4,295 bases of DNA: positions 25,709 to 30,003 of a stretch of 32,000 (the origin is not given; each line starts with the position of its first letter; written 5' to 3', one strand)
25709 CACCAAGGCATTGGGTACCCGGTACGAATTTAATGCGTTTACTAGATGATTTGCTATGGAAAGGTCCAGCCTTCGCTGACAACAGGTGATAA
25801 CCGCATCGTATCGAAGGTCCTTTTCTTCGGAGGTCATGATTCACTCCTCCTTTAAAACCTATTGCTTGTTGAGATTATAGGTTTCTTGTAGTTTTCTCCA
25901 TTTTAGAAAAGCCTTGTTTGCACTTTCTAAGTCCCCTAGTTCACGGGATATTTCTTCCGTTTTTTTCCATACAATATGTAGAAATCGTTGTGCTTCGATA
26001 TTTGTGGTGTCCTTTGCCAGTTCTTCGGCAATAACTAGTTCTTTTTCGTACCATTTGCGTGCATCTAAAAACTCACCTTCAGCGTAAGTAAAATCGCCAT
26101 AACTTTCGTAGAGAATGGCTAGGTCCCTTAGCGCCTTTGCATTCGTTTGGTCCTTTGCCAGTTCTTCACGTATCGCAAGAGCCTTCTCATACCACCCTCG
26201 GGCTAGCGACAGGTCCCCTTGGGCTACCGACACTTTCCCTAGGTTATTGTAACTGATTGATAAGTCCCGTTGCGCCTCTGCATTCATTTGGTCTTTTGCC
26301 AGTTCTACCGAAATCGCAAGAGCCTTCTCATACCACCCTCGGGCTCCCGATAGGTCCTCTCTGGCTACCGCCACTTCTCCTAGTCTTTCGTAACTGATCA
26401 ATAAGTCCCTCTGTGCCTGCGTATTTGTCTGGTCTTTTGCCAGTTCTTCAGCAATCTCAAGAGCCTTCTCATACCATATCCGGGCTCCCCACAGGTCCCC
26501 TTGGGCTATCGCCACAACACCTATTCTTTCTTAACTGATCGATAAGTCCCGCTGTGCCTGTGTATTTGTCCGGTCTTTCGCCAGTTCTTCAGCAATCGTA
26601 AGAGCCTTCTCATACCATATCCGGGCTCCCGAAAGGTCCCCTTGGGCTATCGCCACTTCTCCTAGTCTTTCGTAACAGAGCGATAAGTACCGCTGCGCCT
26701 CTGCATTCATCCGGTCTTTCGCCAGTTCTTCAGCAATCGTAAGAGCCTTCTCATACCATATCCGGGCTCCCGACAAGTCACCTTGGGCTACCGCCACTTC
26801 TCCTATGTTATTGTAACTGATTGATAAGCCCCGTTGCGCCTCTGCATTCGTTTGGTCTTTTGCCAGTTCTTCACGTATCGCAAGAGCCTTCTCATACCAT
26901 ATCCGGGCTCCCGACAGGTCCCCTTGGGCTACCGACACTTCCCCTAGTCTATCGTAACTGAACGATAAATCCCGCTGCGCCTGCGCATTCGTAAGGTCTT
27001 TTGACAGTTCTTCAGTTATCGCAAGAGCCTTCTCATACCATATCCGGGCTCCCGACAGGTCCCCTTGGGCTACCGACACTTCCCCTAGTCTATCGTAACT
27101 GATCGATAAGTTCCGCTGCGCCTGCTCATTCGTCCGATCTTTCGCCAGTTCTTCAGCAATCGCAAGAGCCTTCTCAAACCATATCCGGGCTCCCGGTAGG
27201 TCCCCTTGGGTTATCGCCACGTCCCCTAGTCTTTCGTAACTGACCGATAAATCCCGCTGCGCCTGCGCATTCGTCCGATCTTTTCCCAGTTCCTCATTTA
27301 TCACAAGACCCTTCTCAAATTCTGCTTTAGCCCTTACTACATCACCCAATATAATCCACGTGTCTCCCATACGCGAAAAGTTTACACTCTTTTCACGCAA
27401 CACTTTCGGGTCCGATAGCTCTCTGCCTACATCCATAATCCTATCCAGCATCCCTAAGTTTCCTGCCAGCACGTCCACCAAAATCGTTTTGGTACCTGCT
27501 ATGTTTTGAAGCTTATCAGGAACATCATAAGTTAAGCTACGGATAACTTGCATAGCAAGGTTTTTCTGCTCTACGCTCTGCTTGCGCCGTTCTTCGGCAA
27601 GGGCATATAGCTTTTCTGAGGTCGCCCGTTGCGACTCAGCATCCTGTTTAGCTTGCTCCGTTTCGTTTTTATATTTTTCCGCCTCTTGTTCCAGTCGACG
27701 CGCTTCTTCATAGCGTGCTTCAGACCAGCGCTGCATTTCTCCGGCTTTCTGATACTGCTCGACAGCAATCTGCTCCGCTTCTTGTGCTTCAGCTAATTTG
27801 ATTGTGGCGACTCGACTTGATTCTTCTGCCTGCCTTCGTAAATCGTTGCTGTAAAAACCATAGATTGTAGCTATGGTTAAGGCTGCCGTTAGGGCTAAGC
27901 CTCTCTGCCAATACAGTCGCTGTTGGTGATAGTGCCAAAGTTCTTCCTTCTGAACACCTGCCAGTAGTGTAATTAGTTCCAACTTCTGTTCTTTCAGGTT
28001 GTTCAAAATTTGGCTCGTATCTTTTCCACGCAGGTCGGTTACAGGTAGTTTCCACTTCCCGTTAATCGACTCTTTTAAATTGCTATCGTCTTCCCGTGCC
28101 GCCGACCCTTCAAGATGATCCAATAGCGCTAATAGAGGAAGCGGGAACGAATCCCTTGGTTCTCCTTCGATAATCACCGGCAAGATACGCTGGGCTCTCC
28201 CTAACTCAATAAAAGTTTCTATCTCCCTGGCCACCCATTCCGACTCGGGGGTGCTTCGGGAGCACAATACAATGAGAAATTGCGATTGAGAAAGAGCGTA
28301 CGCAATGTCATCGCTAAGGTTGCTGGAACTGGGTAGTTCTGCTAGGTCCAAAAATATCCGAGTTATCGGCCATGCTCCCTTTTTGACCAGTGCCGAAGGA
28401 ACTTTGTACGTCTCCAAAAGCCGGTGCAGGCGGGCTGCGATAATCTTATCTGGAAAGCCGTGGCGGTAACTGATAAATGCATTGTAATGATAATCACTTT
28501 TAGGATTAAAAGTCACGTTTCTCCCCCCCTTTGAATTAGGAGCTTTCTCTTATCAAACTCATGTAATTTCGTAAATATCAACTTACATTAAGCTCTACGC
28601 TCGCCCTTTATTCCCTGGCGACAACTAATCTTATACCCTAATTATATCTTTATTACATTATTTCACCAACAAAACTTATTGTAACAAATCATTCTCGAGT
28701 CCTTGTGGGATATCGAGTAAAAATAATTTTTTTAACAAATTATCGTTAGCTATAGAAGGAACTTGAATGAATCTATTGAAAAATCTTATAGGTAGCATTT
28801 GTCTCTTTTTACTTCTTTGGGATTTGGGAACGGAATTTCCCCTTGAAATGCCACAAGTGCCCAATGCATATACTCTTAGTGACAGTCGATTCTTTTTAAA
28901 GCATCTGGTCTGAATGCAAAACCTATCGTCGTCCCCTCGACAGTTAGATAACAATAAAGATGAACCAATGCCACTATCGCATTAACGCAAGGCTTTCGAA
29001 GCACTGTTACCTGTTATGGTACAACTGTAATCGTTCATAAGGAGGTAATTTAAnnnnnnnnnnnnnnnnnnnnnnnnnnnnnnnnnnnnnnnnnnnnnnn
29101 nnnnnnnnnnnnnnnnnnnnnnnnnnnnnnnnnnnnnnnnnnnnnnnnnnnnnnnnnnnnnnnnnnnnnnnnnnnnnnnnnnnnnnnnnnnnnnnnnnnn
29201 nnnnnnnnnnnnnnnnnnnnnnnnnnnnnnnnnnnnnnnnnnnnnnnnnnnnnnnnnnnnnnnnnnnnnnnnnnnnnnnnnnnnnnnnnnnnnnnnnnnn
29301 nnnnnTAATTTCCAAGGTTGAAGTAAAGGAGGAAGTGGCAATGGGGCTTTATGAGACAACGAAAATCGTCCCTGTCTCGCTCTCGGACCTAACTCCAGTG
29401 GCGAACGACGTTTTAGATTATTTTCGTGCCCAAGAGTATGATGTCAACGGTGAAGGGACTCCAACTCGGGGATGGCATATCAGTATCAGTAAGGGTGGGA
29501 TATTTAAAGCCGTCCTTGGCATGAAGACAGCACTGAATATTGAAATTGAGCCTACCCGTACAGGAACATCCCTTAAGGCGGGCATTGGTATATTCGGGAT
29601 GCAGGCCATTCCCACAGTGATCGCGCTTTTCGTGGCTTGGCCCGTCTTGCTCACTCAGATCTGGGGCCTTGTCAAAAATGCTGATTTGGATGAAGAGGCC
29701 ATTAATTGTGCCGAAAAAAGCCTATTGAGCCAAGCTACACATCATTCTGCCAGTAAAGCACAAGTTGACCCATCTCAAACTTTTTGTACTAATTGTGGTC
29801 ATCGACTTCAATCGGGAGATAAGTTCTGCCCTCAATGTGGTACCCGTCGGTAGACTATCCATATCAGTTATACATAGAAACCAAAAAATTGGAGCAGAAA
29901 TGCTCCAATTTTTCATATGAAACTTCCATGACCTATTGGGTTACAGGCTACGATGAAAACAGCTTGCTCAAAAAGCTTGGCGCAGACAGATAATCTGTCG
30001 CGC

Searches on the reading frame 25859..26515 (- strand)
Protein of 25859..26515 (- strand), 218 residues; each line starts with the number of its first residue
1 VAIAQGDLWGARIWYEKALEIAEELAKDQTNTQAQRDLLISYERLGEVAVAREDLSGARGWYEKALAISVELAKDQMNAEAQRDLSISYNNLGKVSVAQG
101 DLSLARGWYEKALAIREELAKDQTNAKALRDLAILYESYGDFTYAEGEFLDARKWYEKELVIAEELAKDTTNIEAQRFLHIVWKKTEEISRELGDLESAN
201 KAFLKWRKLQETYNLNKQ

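Call 108: search_protein_families(library=pfam, proteins=[window:25859-26515:-], max_evalue=0.01)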
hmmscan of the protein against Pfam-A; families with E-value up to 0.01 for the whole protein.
window:25859-26515:- (218 aa): 15 families
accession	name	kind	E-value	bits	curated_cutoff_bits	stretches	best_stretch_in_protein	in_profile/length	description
PF13424.12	TPR_12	-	9.5e-16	58.2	30.1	2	85-142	2-61/77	Tetratricopeptide repeat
PF13374.12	TPR_10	-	8.7e-13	48.3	27.5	1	88-119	4-35/42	Tetratricopeptide repeat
PF07719.23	TPR_2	-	1.4e-11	44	27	1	88-117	3-32/34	Tetratricopeptide repeat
PF17874.7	TPR_MalT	-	8.2e-11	42.2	45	2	43-166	44-155/336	MalT-like TPR region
PF00515.34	TPR_1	-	1.5e-08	34.6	27.8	0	88-117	3-32/34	Tetratricopeptide repeat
PF13181.12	TPR_8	-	1.9e-05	24.9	25.7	0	88-117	3-32/34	Tetratricopeptide repeat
PF13414.12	TPR_11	-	4.9e-05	23.4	26.8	0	93-120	1-28/42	TPR repeat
PF13366.12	PDDEXK_3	-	7e-05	23.6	22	0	62-92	27-55/117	PD-(D/E)XK nuclease superfamily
PF24885.1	TPR_NPHP3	-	0.0001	22.2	100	1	78-160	91-175/239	Nephrocystin-3 TPR domain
PF11697.13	DUF3293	-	0.00029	21.8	25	0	25-69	10-54/73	Protein of unknown function (DUF3293)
PF23802.1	DUF7178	-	0.00038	20.9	27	0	12-32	35-55/193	Family of unknown function (DUF7178)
PF13176.12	TPR_7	-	0.00043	20.6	27.9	0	89-119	2-32/36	Tetratricopeptide repeat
PF13431.12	TPR_17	-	0.00044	20.8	24.4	0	119-145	6-32/34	Tetratricopeptide repeat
PF13432.12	TPR_16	-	0.00095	20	32.7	0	89-116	34-61/65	Tetratricopeptide repeat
PF21325.3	SHPRH_helical-1st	-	0.0015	19.1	27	0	76-133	13-70/95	E3 ubiquitin-protein ligase SHPRH, first helical domain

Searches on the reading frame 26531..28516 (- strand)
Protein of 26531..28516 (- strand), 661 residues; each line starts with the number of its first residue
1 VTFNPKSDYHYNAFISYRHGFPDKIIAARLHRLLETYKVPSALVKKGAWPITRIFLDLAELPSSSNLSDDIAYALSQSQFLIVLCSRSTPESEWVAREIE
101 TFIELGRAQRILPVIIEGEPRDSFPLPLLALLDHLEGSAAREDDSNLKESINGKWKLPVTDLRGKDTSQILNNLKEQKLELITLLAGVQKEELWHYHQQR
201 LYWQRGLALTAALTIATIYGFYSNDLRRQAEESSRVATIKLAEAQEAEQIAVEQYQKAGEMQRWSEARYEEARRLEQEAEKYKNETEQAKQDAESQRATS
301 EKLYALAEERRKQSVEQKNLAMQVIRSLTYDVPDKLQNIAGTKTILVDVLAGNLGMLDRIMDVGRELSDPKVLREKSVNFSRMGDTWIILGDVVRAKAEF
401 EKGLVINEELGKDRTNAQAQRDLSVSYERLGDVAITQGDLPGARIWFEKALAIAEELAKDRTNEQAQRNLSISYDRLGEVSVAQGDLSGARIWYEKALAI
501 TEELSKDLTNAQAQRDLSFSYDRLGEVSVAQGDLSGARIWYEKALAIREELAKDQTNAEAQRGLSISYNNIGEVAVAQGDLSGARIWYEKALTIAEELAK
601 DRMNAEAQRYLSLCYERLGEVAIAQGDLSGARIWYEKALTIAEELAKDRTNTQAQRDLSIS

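Call 83: search_protein_families(library=pfam, proteins=[window:26531-28516:-], max_evalue=0.001)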
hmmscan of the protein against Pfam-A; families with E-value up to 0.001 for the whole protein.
window:26531-28516:- (661 aa): 16 families
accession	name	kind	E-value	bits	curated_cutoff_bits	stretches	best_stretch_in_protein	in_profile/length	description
PF13374.12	TPR_10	-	1.3e-27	95.4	27.5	2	567-598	4-35/42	Tetratricopeptide repeat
PF13424.12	TPR_12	-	5.2e-27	94.3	30.1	4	521-597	6-77/77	Tetratricopeptide repeat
PF07719.23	TPR_2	-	9.8e-27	91.3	27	0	614-643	3-32/34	Tetratricopeptide repeat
PF13181.12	TPR_8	-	9.7e-19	66.3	25.7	0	567-596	3-32/34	Tetratricopeptide repeat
PF00515.34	TPR_1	-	5.5e-13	48.6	27.8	0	567-596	3-32/34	Tetratricopeptide repeat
PF17874.7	TPR_MalT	-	1.1e-12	48.4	45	2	569-646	44-114/336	MalT-like TPR region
PF13676.11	TIR_2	-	2.3e-10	41.4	28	1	14-121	2-94/122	TIR domain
PF13414.12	TPR_11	-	1.9e-09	37.5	26.8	0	526-552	2-28/42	TPR repeat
PF13432.12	TPR_16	-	5e-09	36.9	32.7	0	428-454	35-61/65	Tetratricopeptide repeat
PF08937.16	ThsB_TIR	-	5.1e-08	33.7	21.2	1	63-118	44-97/100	Thoeris protein ThsB, TIR-like domain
PF09976.15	TPR_21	-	3.4e-06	27.4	25.5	0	605-646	139-180/193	Tetratricopeptide repeat-like domain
PF13176.12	TPR_7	-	4.4e-06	26.8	27.9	0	474-505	2-33/36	Tetratricopeptide repeat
PF25133.1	TYW2_N_2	-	2.8e-05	24.6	27.7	0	412-437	6-31/79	TYW2 N-terminal domain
PF13428.12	TPR_14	-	0.00012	22.8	23.5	0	474-500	4-30/44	Tetratricopeptide repeat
PF08238.18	Sel1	-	0.00022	22.1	30.7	0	605-638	1-31/36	Sel1 repeat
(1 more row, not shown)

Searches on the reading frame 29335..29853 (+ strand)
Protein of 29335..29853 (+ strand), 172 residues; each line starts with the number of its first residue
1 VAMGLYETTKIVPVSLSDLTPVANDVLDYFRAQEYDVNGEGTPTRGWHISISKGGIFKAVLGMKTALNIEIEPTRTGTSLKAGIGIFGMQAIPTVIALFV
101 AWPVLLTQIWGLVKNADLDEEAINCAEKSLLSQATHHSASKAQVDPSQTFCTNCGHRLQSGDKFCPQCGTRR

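Call 108: search_protein_families(library=pfam, proteins=[window:29335-29853:+], max_evalue=0.01)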
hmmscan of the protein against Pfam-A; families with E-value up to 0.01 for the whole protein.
window:29335-29853:+ (172 aa): 6 families
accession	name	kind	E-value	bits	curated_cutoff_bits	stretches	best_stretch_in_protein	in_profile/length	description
PF13240.11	Zn_Ribbon_1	-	1.8e-09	37.5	25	1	150-170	1-21/23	zinc-ribbon domain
PF13248.11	Zn_ribbon_3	-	2.4e-07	30.4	27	2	151-171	5-25/26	zinc-ribbon domain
PF12773.13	DZR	-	0.00013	22.5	27.3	1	151-169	1-19/45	Double zinc ribbon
PF17032.10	Zn_ribbon_15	-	0.0007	20.8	28.9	1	138-169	51-73/73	zinc-ribbon family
PF11682.14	Zn_ribbon_11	-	0.0023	17.9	24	1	150-170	7-26/37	Probable zinc-ribbon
PF18912.6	DZR_2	-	0.0093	16.2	27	0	144-170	17-44/56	Double zinc ribbon domain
